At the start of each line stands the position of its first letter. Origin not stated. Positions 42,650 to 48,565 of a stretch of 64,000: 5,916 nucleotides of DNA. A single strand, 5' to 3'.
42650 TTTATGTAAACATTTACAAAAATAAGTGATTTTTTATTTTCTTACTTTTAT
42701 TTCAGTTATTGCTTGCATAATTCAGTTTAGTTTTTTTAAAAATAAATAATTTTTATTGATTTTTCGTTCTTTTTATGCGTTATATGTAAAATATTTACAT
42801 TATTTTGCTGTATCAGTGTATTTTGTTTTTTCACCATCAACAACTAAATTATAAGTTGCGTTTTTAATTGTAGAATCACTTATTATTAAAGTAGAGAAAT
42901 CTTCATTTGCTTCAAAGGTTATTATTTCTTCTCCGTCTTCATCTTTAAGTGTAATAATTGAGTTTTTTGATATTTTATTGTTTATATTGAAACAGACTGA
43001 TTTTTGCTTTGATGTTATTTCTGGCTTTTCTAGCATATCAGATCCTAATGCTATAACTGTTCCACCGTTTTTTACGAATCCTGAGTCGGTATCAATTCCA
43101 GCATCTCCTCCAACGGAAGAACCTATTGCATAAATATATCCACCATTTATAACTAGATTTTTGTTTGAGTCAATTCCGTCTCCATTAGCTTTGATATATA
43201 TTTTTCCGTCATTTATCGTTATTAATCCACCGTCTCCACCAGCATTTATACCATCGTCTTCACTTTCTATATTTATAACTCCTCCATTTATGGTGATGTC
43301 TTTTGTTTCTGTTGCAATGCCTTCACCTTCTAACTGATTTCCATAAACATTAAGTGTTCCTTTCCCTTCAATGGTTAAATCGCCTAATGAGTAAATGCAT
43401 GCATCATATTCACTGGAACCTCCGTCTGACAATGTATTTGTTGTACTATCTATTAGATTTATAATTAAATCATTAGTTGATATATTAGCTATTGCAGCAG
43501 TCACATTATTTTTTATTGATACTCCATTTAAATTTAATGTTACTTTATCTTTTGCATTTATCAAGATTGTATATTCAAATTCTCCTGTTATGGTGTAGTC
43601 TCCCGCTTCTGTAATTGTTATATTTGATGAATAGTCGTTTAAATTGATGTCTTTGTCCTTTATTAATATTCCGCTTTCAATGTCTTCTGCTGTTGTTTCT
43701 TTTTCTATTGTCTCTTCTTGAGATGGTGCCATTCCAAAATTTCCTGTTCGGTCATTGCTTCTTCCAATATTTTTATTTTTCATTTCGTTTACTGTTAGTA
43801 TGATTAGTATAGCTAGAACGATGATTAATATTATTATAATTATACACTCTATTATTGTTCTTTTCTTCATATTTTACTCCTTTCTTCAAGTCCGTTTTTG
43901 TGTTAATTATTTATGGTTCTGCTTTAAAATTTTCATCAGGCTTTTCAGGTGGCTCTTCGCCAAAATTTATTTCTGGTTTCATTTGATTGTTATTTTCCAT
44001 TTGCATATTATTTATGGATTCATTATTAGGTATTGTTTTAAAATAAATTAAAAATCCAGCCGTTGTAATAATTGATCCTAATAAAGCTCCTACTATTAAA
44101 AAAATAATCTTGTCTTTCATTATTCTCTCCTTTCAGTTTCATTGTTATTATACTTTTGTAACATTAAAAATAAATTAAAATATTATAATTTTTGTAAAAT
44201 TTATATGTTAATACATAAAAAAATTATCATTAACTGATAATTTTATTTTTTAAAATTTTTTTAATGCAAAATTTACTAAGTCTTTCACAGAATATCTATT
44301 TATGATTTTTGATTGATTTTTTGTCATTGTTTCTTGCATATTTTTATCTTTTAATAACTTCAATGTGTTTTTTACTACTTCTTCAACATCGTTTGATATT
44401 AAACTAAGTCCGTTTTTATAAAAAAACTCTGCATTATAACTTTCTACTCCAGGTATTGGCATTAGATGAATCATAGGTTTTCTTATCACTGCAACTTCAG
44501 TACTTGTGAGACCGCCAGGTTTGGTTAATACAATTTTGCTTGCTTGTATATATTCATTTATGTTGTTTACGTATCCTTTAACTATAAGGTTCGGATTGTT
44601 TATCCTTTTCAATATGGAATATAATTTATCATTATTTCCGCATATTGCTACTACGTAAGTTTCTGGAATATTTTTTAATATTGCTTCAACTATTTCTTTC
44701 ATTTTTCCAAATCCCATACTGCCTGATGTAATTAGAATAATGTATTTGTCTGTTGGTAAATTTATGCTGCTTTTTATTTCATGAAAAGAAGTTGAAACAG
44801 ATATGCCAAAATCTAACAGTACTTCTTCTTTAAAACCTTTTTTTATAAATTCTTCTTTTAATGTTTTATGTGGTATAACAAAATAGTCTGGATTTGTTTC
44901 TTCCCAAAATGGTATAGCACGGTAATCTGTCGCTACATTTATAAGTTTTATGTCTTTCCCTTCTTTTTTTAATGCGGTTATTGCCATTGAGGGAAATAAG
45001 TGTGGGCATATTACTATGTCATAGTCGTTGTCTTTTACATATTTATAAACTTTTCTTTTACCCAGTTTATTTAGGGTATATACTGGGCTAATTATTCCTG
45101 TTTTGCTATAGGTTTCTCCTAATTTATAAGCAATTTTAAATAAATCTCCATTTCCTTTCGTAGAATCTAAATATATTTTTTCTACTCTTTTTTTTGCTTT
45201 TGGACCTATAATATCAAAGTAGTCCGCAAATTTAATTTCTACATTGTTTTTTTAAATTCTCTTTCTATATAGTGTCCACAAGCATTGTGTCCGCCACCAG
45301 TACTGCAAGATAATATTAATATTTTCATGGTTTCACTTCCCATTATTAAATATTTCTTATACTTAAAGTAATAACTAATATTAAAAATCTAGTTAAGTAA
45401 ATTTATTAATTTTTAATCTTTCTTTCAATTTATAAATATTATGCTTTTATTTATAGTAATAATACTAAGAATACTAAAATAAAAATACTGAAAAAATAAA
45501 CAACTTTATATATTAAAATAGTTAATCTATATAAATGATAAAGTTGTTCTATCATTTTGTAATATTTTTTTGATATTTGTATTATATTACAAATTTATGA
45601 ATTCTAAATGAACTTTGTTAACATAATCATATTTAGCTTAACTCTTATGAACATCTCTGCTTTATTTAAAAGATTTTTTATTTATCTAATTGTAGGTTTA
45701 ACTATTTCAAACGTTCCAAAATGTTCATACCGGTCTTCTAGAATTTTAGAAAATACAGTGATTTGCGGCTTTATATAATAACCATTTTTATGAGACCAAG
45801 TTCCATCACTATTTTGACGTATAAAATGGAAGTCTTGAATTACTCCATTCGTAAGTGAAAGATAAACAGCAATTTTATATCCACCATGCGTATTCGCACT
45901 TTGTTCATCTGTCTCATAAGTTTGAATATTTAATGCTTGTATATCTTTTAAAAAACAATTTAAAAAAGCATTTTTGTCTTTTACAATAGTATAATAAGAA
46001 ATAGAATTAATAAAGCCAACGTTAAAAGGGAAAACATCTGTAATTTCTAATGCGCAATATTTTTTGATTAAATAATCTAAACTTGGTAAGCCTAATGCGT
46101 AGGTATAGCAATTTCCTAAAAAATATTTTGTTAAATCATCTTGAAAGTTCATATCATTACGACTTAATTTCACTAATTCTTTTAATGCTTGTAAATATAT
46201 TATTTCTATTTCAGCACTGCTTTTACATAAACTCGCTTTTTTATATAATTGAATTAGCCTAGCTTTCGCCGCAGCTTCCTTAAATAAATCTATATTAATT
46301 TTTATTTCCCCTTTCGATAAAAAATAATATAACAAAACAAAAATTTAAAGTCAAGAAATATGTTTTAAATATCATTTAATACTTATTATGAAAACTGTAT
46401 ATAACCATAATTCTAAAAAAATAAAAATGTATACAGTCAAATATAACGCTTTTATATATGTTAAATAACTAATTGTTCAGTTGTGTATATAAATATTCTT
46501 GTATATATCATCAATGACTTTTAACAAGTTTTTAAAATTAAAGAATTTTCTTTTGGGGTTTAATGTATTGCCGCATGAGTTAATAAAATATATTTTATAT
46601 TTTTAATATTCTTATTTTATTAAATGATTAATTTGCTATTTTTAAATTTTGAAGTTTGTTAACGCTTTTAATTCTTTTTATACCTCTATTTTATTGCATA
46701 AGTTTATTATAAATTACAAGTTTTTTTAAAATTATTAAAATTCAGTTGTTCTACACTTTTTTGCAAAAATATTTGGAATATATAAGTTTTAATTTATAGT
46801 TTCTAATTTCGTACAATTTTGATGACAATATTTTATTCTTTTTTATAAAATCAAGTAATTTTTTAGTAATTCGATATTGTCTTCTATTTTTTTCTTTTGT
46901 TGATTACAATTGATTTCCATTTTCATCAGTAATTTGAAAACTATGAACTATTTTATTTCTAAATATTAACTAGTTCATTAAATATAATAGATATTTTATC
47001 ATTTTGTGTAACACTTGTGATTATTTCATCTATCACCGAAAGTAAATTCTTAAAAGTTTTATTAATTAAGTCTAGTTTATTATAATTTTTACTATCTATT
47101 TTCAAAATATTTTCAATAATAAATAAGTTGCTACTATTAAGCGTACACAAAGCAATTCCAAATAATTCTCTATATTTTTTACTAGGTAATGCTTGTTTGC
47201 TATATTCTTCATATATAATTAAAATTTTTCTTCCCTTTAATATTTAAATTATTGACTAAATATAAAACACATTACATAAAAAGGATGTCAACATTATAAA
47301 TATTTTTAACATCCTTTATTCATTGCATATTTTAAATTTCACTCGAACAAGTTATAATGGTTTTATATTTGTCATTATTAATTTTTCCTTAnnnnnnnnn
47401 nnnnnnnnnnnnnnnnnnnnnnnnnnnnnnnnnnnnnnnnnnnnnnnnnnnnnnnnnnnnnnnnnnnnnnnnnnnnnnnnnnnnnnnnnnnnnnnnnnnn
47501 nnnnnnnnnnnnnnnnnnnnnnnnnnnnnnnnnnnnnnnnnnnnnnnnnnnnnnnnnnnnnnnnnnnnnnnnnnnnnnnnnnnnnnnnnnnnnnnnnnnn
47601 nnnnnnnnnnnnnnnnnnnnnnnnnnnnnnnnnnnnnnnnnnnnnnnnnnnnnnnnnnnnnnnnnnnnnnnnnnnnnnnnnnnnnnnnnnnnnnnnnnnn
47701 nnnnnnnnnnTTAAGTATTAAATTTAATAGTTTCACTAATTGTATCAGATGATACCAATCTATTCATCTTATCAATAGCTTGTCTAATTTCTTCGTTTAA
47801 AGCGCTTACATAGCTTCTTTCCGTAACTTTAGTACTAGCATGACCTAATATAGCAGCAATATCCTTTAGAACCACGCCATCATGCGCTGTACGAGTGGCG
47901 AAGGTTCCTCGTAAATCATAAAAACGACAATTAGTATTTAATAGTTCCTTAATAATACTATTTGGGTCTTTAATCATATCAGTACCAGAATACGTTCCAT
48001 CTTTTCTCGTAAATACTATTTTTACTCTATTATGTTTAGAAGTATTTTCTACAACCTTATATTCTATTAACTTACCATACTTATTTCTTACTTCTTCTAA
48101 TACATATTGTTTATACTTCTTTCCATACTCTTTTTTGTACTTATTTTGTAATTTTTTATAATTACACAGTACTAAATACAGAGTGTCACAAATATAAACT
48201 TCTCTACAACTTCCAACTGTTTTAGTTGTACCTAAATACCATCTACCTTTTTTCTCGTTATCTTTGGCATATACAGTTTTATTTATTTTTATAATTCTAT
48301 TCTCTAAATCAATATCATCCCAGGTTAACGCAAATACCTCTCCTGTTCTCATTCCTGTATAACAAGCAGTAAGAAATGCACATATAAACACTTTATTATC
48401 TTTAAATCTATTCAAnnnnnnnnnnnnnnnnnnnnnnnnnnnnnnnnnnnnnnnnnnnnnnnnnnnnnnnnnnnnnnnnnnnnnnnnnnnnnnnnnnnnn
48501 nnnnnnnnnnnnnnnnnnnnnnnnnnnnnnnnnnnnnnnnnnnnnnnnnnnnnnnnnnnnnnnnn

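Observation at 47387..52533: Degenerate integrative element(s) targeting the 3' end of secA, with the SecA zinc-finger terminus duplicated as an att repeat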

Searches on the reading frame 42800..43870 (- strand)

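Call 63: search_protein_families(library=pfam, proteins=[window:42800-43870:-], max_evalue=0.01)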
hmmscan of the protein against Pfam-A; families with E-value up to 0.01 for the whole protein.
window:42800-43870:- (356 aa): 1 family
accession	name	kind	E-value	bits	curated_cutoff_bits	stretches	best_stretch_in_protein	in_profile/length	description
PF14262.12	Cthe_2159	-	9.7e-31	107.4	25.8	1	82-272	3-197/262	Carbohydrate-binding domain-containing protein Cthe_2159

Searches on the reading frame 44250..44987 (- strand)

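Call 63: search_protein_families(library=pfam, proteins=[window:44250-44987:-], max_evalue=0.01)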
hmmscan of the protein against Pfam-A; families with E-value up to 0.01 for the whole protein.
window:44250-44987:- (245 aa): 6 families
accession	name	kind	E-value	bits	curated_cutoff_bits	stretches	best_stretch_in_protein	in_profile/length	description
PF04101.22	Glyco_tran_28_C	-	4.2e-14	53.4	22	1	83-225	1-154/166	Glycosyltransferase family 28 C-terminal domain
PF00534.26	Glycos_transf_1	-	2.5e-10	40.6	26.4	1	88-226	21-170/172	Glycosyl transferases group 1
PF06925.17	MGDG_synth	-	8.7e-09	36.1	25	1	5-64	107-169/169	Monogalactosyldiacylglycerol (MGDG) synthase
PF04007.18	DUF354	-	0.00014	21.5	22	1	97-220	212-328/349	Protein of unknown function (DUF354)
PF13692.12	Glyco_trans_1_4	-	0.0012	19.6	27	1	97-214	18-142/142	Glycosyl transferases group 1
PF02350.25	Epimerase_2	-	0.0053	16.1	30.6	1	94-224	201-329/347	UDP-N-acetylglucosamine 2-epimerase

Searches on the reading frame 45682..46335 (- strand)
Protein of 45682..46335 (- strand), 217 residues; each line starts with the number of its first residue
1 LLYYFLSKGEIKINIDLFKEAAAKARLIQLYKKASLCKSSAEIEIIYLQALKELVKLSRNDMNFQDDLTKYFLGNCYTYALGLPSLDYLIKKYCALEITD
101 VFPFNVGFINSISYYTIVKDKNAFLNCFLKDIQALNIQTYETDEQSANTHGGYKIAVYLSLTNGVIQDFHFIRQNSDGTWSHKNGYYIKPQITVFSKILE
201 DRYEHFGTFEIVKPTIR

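Call 6: search_protein_families(library=pfam, proteins=[window:45682-46335:-], max_evalue=0.01)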
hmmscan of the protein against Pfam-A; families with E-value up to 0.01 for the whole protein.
window:45682-46335:- (217 aa): 0 families

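Call 41: search_protein_families(library=phrogs, proteins=[window:45682-46335:-], max_evalue=0.1)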
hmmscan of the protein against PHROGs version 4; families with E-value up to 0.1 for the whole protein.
window:45682-46335:- (217 aa): 1 family
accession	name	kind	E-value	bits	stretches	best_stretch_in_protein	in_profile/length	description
phrog_21290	-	unknown function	0.053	14.4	0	116-158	44-86/156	-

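Call 62: search_protein_families(library=ncbifam, proteins=[window:45682-46335:-], max_evalue=0.001)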
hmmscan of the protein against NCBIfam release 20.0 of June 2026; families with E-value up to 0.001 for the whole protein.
window:45682-46335:- (217 aa): 0 families

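Call 65: find_encoding_contigs(protein=window:45682-46335:-, flank=6000, max_places=8)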
Protein window:45682-46335:- (217 aa): 21 contigs read that carry it; 8 places shown.
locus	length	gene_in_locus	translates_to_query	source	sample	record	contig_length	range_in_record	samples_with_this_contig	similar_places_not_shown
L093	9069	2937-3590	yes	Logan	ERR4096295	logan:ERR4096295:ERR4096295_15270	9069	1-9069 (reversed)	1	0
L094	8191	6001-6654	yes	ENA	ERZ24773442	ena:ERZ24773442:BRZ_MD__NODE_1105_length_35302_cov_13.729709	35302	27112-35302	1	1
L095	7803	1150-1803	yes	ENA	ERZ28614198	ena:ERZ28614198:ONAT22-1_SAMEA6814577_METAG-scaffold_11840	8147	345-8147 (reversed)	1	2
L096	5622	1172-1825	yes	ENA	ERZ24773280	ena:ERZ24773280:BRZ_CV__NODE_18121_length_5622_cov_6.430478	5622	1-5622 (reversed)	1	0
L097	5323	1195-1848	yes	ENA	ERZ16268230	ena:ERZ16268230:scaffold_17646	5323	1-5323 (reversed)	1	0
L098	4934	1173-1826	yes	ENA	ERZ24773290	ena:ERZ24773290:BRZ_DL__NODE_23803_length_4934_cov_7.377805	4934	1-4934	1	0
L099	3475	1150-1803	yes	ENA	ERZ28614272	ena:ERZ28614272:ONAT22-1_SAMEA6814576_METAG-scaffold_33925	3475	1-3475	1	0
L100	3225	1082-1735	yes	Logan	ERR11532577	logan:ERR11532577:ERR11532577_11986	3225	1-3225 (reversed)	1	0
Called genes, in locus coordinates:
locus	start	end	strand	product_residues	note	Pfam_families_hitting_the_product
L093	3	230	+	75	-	?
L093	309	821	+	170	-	PF14657:Arm-DNA-bind_4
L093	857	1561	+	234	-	PF00589:Phage_integrase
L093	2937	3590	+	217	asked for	-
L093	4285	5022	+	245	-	PF06925:MGDG_synth, PF00534:Glycos_transf_1, PF04101:Glyco_tran_28_C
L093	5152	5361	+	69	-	-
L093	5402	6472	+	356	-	PF14262:Cthe_2159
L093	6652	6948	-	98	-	PF01381:HTH_3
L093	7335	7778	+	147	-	PF01281:Ribosomal_L9_N, PF03948:Ribosomal_L9_C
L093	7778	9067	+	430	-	?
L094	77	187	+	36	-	-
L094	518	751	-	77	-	PF01695:IstB_IS21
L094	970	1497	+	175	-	-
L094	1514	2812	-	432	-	PF00933:Glyco_hydro_3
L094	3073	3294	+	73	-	-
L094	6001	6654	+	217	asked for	-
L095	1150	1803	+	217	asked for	-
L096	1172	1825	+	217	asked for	-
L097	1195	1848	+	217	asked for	-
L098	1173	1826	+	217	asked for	-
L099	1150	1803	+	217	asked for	-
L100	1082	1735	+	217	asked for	-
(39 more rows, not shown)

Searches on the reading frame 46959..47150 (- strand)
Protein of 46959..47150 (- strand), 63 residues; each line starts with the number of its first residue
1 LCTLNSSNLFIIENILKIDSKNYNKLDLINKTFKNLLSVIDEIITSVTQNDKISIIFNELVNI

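Call 41: search_protein_families(library=phrogs, proteins=[window:46959-47150:-], max_evalue=0.1)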
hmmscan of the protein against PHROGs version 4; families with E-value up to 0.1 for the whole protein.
window:46959-47150:- (63 aa): 1 family
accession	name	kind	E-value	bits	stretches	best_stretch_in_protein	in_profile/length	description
phrog_10575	-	unknown function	0.036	15.2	1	12-48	26-61/77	-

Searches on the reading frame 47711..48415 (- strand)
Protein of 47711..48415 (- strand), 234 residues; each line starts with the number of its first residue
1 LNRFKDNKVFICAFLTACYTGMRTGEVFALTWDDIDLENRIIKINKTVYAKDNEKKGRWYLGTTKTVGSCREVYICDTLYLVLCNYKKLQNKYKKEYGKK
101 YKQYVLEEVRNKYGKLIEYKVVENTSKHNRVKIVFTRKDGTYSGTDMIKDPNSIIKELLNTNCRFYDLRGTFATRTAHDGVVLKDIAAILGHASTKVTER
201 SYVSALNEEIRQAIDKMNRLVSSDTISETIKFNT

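Call 6: search_protein_families(library=pfam, proteins=[window:47711-48415:-], max_evalue=0.01)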
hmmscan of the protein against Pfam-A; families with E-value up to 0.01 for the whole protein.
window:47711-48415:- (234 aa): 1 family
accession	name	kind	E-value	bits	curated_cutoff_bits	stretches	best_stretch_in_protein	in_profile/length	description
PF00589.27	Phage_integrase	-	2.7e-15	57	27.1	1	12-206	26-169/172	Phage integrase family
